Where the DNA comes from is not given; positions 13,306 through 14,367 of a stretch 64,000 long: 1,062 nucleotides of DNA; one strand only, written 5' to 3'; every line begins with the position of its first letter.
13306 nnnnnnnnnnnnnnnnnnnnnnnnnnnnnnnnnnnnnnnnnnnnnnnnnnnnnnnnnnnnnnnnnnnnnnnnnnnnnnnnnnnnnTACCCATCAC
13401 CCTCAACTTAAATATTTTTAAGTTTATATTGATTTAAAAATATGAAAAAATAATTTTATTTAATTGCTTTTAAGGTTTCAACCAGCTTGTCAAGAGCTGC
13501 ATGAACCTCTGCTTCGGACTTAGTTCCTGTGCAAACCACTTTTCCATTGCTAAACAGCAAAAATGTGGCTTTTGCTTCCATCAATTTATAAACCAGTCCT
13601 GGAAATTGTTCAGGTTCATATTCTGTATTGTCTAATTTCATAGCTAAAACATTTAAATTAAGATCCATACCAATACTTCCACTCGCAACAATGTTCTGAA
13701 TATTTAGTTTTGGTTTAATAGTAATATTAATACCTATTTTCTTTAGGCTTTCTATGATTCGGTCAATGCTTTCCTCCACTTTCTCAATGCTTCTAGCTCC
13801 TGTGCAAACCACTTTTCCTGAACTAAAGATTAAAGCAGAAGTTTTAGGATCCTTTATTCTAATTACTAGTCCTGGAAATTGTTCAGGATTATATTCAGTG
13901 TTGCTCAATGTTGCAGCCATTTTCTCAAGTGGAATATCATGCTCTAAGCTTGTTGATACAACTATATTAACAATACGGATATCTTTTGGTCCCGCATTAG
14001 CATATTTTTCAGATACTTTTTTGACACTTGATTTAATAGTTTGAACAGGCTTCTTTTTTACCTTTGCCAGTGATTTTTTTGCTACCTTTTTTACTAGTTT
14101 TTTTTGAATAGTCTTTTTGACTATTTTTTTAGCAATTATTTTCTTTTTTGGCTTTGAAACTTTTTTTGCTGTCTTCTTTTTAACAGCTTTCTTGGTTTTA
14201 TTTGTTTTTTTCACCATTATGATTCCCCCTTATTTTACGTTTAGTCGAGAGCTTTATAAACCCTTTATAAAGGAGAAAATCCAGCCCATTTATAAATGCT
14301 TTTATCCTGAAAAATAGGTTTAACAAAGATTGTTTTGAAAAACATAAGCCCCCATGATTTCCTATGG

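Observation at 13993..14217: TBP carries a histone-H1-like lysine-rich N-terminal tail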

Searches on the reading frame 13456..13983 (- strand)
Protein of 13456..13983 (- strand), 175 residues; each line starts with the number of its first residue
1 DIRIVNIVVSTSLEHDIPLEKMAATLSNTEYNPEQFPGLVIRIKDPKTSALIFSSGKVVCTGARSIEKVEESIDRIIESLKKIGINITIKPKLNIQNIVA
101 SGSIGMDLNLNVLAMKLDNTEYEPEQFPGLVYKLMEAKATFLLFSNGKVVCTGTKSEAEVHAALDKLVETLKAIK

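Call 33: search_protein_representatives(protein=window:13456-13983:-)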
Query: 175 residues. Proteins with E-value up to 0.001 (for the whole library): 6885; up to 1e-10: 3141; up to 1e-30: 212. The best 150 are listed.
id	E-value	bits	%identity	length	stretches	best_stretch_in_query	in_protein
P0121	1.5e-84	297.7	81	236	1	1-175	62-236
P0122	1.4e-76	271.8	48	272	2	1-171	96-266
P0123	1.6e-70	252.1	74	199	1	3-174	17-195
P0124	5.3e-62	224.5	38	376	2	5-171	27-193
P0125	1.9e-55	203.2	54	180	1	2-174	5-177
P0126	1.1e-54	200.6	56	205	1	5-163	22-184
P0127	4.8e-52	192.1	51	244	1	1-174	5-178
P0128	3.2e-51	189.4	39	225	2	3-159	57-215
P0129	9.7e-50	184.6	51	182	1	2-173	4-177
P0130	3.8e-48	179.5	51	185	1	1-172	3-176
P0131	2.0e-47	177.1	49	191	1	2-173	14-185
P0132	3.1e-47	176.5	47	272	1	2-173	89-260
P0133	1.9e-46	173.9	49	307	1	2-173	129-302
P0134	2.2e-46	173.7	39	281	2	2-165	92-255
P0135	1.2e-45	171.4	72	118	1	61-175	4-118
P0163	3.6e-40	153.5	38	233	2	1-172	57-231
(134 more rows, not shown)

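Call 36: list_cluster_members(proteins=[P0132, P0163, P0128, P0052, P0088])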
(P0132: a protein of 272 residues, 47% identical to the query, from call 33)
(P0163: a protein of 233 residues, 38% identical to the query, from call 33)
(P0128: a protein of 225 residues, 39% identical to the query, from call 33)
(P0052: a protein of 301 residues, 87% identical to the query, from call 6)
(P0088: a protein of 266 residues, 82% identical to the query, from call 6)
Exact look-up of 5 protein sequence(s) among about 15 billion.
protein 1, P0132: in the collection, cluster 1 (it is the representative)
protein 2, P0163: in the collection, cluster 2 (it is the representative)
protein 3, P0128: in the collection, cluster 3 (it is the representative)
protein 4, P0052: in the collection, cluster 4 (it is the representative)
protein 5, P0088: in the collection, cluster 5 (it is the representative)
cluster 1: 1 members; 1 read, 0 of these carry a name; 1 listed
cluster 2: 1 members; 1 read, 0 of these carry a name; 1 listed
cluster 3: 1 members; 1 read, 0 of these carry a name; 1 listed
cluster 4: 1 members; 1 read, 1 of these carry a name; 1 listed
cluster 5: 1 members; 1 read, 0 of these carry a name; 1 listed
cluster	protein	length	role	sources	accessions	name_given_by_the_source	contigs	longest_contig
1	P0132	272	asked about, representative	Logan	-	-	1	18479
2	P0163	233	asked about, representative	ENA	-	-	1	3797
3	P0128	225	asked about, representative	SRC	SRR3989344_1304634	-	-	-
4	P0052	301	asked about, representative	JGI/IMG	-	transcription initiation factor TFIID TATA-box-binding protein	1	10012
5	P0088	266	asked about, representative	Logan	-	-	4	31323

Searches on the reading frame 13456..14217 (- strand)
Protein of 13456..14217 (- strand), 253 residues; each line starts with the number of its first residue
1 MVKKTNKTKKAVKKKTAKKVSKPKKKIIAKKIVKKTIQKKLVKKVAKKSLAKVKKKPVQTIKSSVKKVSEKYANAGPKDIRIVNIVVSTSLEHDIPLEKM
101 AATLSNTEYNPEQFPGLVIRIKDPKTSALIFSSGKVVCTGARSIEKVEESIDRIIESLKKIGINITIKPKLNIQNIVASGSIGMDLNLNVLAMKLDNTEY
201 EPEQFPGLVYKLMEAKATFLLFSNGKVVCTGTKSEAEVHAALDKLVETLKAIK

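Call 4: search_protein_families(library=pfam, proteins=[window:13456-14217:-], max_evalue=0.1)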
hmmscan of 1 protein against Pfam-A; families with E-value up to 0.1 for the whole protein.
window:13456-14217:- (253 aa): 2 families
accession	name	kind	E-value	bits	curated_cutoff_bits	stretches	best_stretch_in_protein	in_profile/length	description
PF00352.27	TBP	-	4.6e-62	206.3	22.9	2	79-161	1-85/85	Transcription factor TFIID (or TATA-binding protein, TBP)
PF11858.14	DUF3378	-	7.8e-05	23.2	27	1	97-142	11-55/76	Domain of unknown function (DUF3378)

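Call 6: find_homologous_proteins(query=window:13456-14217:-)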
Query window:13456-14217:- (253 aa): 8000 proteins with E <= 0.001 among 8000 candidates; the best 120 are listed.
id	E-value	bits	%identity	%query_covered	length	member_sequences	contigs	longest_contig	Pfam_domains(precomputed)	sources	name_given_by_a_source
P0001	3.2e-146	503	100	100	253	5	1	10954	PF00352.28,PF11858.15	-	-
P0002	9.4e-131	452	77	68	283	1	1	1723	PF00352.28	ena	-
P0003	7.0e-112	390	89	79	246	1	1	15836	PF00352.28,PF11858.15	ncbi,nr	ncbi:TATA-box-binding protein [Candidatus Woesearchaeota archaeon]|nr:TATA-box-binding protein [Cand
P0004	1.2e-111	390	92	75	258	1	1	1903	PF00352.28,PF11858.15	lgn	-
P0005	4.1e-111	388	80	97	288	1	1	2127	PF00352.28,PF11858.15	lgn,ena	-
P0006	1.2e-110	386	91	75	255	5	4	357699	PF00352.28,PF11858.15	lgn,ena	-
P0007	1.2e-110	386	90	77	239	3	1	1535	PF00352.28,PF11858.15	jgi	-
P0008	1.4e-110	386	88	79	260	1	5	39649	PF00352.28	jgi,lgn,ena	-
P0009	2.4e-110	385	93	75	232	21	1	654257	PF00352.28,PF11858.15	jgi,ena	-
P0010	2.4e-110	385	88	79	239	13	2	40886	PF00352.28,PF11858.15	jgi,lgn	jgi:transcription initiation factor TFIID TATA-box-binding protein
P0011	2.5e-110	385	94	71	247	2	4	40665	PF00352.28,PF11858.15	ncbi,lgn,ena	-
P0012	2.6e-110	385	91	75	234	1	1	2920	PF28120.1,PF00352.28,PF11858.15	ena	-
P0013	3.8e-110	385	90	76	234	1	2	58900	PF00352.28,PF11858.15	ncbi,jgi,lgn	jgi:transcription initiation factor TFIID TATA-box-binding protein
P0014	9.5e-110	383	83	85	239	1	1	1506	PF00352.28,PF11858.15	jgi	jgi:transcription initiation factor TFIID TATA-box-binding protein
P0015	2.0e-109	382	85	85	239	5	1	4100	PF00352.28,PF11858.15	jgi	jgi:transcription initiation factor TFIID TATA-box-binding protein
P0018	4.3e-109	381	90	76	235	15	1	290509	PF28120.1,PF00352.28,PF11858.15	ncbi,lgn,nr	ncbi:TATA-box-binding protein [Candidatus Woesearchaeota archaeon]|nr:TATA-box-binding protein [Cand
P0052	9.0e-96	338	87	69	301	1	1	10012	PF00352.28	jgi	jgi:transcription initiation factor TFIID TATA-box-binding protein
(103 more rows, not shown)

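Call 8: search_protein_families(library=pfam, proteins=[P0012, P0018, P0008, P0052], max_evalue=1)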
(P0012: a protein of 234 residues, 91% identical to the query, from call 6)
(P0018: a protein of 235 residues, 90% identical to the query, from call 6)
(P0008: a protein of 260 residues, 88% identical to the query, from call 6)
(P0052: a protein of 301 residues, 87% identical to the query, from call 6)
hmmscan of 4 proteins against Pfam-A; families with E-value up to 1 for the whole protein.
P0012 (234 aa): 8 families
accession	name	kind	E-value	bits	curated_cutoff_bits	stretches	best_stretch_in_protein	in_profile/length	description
PF00352.27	TBP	-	3.2e-62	206.8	22.9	2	151-231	1-83/85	Transcription factor TFIID (or TATA-binding protein, TBP)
PF11858.14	DUF3378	-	5.5e-06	26.9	27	1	78-124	11-56/76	Domain of unknown function (DUF3378)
PF01175.24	Urocanase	-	0.08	13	23.2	1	6-69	60-123/209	Urocanase Rossmann-like domain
PF13540.12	RCC1_2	-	0.082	13.2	22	0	199-212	11-24/30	Regulator of chromosome condensation (RCC1) repeat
PF10490.14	CENP-F_C_Rb_bdg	-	0.085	12.8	21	0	176-192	5-21/47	Rb-binding domain of kinetochore protein Cenp-F/LEK1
PF24212.1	DUF7433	-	0.088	12.9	24.2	0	200-231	17-48/51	Family of unknown function (DUF7433)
PF08002.16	DUF1697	-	0.14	13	24.4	0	113-160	41-89/137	Protein of unknown function (DUF1697)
PF22612.2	GH113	-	0.25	11.1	27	1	129-164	58-93/289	Glycoside Hydrolase Family 113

P0018 (235 aa): 6 families
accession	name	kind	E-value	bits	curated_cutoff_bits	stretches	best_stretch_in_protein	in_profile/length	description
PF00352.27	TBP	-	6.3e-63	209.1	22.9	2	152-232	1-83/85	Transcription factor TFIID (or TATA-binding protein, TBP)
PF11858.14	DUF3378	-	1.6e-05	25.4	27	1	79-125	11-56/76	Domain of unknown function (DUF3378)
PF13540.12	RCC1_2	-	0.081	13.2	22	0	200-213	11-24/30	Regulator of chromosome condensation (RCC1) repeat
PF10490.14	CENP-F_C_Rb_bdg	-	0.084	12.8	21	0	177-193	5-21/47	Rb-binding domain of kinetochore protein Cenp-F/LEK1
PF24212.1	DUF7433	-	0.091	12.9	24.2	0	201-232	17-48/51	Family of unknown function (DUF7433)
PF08002.16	DUF1697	-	0.23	12.3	24.4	0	114-161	41-89/137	Protein of unknown function (DUF1697)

P0008 (260 aa): 4 families
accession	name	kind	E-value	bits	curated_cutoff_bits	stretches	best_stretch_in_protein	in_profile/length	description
PF00352.27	TBP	-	2.6e-62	207.1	22.9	2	177-257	1-83/85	Transcription factor TFIID (or TATA-binding protein, TBP)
PF24212.1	DUF7433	-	0.044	13.9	24.2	0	226-258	17-49/51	Family of unknown function (DUF7433)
PF13540.12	RCC1_2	-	0.11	12.8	22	0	225-238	11-24/30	Regulator of chromosome condensation (RCC1) repeat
PF10490.14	CENP-F_C_Rb_bdg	-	0.11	12.4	21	0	202-218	5-21/47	Rb-binding domain of kinetochore protein Cenp-F/LEK1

P0052 (301 aa): 5 families
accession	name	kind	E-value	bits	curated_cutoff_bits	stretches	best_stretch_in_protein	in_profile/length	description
PF00352.27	TBP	-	1.9e-61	204.3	22.9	2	219-299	2-84/85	Transcription factor TFIID (or TATA-binding protein, TBP)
PF02095.21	Extensin_1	-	0.0055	17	105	1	27-112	45-131/171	Extensin-like protein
PF24212.1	DUF7433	-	0.15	12.2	24.2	0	267-297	17-47/51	Family of unknown function (DUF7433)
PF10490.14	CENP-F_C_Rb_bdg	-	0.15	12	21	0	243-259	5-21/47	Rb-binding domain of kinetochore protein Cenp-F/LEK1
PF13540.12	RCC1_2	-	0.17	12.2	22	0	266-279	11-24/30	Regulator of chromosome condensation (RCC1) repeat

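Call 17: find_related_loci(query=window:13456-14217:-, collection=genome_contigs, flank=3000)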
Query window:13456-14217:- (253 aa) in genome_contigs; peptide patterns used: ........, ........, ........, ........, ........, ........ (x = any residue, [..] = any of these).
600 stretches matched a pattern (row limit reached: there are more); 515 encode a relative of the query (tblastn E <= 1e-3); the best 80 are kept; 80 distinct loci.
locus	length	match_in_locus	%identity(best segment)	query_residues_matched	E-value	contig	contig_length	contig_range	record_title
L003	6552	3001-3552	92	70-253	2e-114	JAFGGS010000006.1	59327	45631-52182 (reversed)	MAG: Candidatus Woesearchaeota archaeon isolate Zod_Metabat.140 k87_3074020, whole genome shotgun sequence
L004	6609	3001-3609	86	54-253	2e-113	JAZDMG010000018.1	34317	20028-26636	MAG: archaeon isolate MEGAHIT-group-0.639 k141_14217366, whole genome shotgun sequence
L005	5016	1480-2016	84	75-253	6e-103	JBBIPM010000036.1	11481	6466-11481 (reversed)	MAG: Candidatus Woesearchaeota archaeon isolate PGF172224_bin_302 NODE_2032_length_11481_cov_8.770698, whole genome shot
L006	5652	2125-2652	88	77-252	1e-102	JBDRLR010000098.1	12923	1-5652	MAG: Nanoarchaeota archaeon isolate MEGAHIT-group-1.787 k141_4748966, whole genome shotgun sequence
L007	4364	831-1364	90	80-252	7e-103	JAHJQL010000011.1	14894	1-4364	MAG: Nanoarchaeota archaeon isolate OS_PC_MetaG.mb.107 OS_PC_MetaG.mb.107_k141_57114, whole genome shotgun sequence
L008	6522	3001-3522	89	79-252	2e-101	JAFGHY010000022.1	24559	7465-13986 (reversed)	MAG: Candidatus Woesearchaeota archaeon isolate Zod_Metabat.161 k87_4413015, whole genome shotgun sequence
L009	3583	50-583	87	48-253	2e-102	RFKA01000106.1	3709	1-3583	MAG: Candidatus Woesearchaeota archaeon isolate J116 k99_965810, whole genome shotgun sequence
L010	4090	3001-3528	84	78-253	3e-101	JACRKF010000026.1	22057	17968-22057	MAG: Candidatus Woesearchaeota archaeon isolate NC_groundwater_1848_Pr3_B-0.1um_32_11 SR-2_scaffold_141_1622542, whole g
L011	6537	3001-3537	85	74-252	3e-101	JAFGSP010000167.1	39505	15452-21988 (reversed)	MAG: Candidatus Woesearchaeota archaeon isolate Zod_Metabat.908 k87_12298246, whole genome shotgun sequence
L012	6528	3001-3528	88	77-252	2e-100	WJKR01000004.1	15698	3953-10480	MAG: Candidatus Woesearchaeota archaeon isolate Bin_423 k141_197096, whole genome shotgun sequence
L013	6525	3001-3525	86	78-252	3e-100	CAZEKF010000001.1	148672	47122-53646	MAG TPA_asm: uncultured Methanosarcinales archaeon isolate SRP200020_co7_100 genome assembly, contig: NODE_16_length_148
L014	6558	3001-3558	80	68-253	2e-100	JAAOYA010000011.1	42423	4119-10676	Candidatus Woesearchaeota archaeon isolate DPANNHV_H1.bin.22 k83_1983026, whole genome shotgun sequence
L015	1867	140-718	79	61-253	1e-105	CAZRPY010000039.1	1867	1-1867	MAG TPA_asm: uncultured Methanosarcinales archaeon isolate SRP178908_co1_144 genome assembly, contig: NODE_75971_length_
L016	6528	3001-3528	85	78-253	6e-100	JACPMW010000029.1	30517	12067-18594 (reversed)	MAG: Candidatus Woesearchaeota archaeon isolate NC_groundwater_559_Ag_S-0.1um_40_64 S35_SO-1_scaffold_10491, whole genom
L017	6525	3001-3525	86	78-252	5e-100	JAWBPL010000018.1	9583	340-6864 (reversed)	MAG: Candidatus Woesearchaeota archaeon isolate HNT-10_202101_bins_40 HNT-10_202101_bins_40_scaffold_18, whole genome sh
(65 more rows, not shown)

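Call 41: search_solved_structures(query=window:13456-14217:-, show_alignments=3, max_evalue=1e-20)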
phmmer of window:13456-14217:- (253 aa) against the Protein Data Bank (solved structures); distinct sequences matched with E-value up to 1e-20: 35.
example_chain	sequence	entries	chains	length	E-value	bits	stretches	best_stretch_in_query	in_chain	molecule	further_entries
2z8u_A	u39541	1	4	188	2.9e-53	184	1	78-252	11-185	TATA-box-binding protein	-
1ais_A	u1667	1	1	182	1e-51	178.9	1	79-249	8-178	PROTEIN (TATA-BINDING PROTEIN)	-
1d3u_A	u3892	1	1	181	1.1e-51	178.9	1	79-249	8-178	TATA-BINDING PROTEIN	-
1pcz_A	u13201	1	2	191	1.2e-51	178.7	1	79-249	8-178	TATA-BINDING PROTEIN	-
1mp9_A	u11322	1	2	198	8.4e-49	169.4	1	80-249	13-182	TATA-binding protein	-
7z7n_D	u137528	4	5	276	8.6e-33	117.1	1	75-249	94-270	Putative tata-box binding protein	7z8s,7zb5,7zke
4wzs_D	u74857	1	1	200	1.2e-32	116.6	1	82-246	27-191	ECU04_1440 protein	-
3eik_A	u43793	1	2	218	1.6e-32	116.2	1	82-246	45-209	TATA-box-binding protein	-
3oc3_C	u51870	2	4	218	1.6e-32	116.2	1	82-246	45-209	TRANSCRIPTION INITIATION FACTOR TFIID (TFIID-1)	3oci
5n9g_B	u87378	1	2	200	4.9e-32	114.6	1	81-251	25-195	TATA-box-binding protein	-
9fso_R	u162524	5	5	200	4.9e-32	114.6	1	81-251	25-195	TATA-box-binding protein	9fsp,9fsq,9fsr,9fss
4roc_B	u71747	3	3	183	5.2e-32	114.5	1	81-251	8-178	TATA-box-binding protein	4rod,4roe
1c9b_B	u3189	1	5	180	6.4e-32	114.2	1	82-251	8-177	TATA BOX BINDING PROTEIN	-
1tgh_A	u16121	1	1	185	6.4e-32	114.2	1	82-251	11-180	PROTEIN (TATA BINDING PROTEIN (TBP))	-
1nvp_A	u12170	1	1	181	6.8e-32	114.2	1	82-251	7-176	TATA box binding protein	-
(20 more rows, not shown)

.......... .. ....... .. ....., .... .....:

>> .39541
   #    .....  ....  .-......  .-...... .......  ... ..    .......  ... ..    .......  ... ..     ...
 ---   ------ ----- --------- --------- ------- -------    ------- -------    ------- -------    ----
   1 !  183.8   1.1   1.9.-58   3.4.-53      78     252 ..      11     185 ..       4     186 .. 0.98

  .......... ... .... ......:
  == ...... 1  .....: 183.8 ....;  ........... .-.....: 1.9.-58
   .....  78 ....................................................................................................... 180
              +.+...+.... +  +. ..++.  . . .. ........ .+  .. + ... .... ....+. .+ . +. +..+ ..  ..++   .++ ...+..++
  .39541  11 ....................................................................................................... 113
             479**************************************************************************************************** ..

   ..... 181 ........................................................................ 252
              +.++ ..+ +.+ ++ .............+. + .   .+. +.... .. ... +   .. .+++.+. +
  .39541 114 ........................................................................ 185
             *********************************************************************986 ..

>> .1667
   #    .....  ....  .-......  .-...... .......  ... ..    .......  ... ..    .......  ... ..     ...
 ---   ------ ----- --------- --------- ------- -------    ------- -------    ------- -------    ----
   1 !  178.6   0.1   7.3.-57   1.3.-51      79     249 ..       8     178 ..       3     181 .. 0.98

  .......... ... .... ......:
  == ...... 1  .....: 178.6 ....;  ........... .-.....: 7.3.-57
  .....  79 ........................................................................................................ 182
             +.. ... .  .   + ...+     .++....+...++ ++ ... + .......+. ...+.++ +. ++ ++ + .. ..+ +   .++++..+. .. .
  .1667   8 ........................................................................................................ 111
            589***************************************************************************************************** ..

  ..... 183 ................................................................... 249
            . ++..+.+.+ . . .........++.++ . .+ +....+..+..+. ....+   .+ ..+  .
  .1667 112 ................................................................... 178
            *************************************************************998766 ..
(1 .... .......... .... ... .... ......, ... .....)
